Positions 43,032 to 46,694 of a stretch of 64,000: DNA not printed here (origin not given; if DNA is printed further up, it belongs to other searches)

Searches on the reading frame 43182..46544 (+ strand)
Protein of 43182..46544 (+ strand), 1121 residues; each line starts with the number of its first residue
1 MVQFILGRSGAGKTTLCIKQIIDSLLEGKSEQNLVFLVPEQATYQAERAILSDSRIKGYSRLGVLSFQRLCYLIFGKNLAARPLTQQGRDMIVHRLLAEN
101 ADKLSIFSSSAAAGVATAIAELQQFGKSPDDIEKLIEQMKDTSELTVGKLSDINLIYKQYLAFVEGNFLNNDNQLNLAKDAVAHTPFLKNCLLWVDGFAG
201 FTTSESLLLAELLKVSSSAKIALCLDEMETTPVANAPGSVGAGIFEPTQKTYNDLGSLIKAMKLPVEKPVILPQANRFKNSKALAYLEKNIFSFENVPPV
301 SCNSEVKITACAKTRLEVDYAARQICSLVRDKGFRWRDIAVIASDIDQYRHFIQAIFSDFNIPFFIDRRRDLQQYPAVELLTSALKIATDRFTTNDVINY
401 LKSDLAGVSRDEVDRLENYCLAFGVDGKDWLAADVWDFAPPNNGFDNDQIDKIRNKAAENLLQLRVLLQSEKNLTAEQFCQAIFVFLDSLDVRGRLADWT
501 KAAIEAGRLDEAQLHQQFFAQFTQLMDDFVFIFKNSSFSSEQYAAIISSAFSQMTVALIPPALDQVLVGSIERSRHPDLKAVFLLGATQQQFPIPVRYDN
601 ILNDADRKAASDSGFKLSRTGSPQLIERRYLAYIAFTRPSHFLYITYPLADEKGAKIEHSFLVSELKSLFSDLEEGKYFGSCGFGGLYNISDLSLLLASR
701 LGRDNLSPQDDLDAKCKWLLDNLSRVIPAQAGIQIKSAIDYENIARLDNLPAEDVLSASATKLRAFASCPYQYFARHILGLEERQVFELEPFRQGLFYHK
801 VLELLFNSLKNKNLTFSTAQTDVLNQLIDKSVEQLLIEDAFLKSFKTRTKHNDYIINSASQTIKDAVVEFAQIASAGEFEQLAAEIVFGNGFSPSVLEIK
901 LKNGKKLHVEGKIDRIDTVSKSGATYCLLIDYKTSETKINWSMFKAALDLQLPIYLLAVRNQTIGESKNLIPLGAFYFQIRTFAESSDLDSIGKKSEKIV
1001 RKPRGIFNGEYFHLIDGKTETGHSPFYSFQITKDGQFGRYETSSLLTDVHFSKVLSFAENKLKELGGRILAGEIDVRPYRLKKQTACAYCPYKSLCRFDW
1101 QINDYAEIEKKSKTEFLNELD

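Call 4: search_protein_families(library=pfam, proteins=[window:43182-46544:+], max_evalue=1)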
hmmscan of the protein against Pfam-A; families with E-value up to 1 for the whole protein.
window:43182-46544:+ (1121 aa): 6 families
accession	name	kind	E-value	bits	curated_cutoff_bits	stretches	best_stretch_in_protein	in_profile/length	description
PF21445.3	ADDB_N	-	1.4e-64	218.5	26.6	1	4-288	1-290/290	ADDB, N-terminal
PF12705.13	PDDEXK_1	-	3.8e-37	129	22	1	758-1097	2-247/247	PD-(D/E)XK nuclease superfamily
PF13361.12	UvrD_C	-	9.8e-07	28.9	25.6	1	297-647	33-347/350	UvrD-like helicase C-terminal domain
PF05729.18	NACHT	-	0.02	15.2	26.7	1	4-92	4-76/167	NACHT domain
PF04851.21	ResIII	-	0.071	13.5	22.5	1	9-44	32-66/164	Type III restriction enzyme, res subunit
PF25199.1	nSTAND_NTPase5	-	0.17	12.1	34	1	2-48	43-86/145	Novel STAND NTPase 5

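Call 5: search_protein_families(library=ncbifam, proteins=[window:43182-46544:+], max_evalue=1)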
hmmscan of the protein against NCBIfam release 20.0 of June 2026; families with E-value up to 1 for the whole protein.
window:43182-46544:+ (1121 aa): 8 families
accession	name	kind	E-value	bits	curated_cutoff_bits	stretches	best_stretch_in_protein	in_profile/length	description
TIGR02773.1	addB_Gpos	equivalog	1.1e-207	692.3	903.7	1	2-1117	3-1149/1159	helicase-exonuclease AddAB subunit AddB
TIGR02774.1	rexB_recomb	equivalog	3.6e-60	204.5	718.35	2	33-612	28-591/1076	ATP-dependent nuclease subunit B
TIGR03623.1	TIGR03623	subfamily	5.1e-18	64.7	299.6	3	905-960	733-785/876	probable DNA repair protein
NF008289.0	PRK11069.1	equivalog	3.3e-09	34.9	1470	1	305-402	373-475/1122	exodeoxyribonuclease V subunit gamma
TIGR02786.1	addB_alphas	equivalog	6.7e-09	34.4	486.5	1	758-982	752-950/1024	double-strand break repair protein AddB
TIGR01450.1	recC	equivalog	5e-07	28.1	582.9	1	327-402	375-455/1063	exodeoxyribonuclease V subunit gamma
TIGR00372.1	cas4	equivalog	0.00049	20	65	0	899-963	59-113/180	CRISPR-associated protein Cas4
NF006821.0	PRK09344.1-3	subfamily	0.11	11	369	0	2-21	224-243/525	phosphoenolpyruvate carboxykinase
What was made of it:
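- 43182..46547 (+): addB. Right border of the slot. PF21445 E=1.4e-64, PF12705 E=3.8e-37, TIGR02773 E=1e-207 (calls 4, 5).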
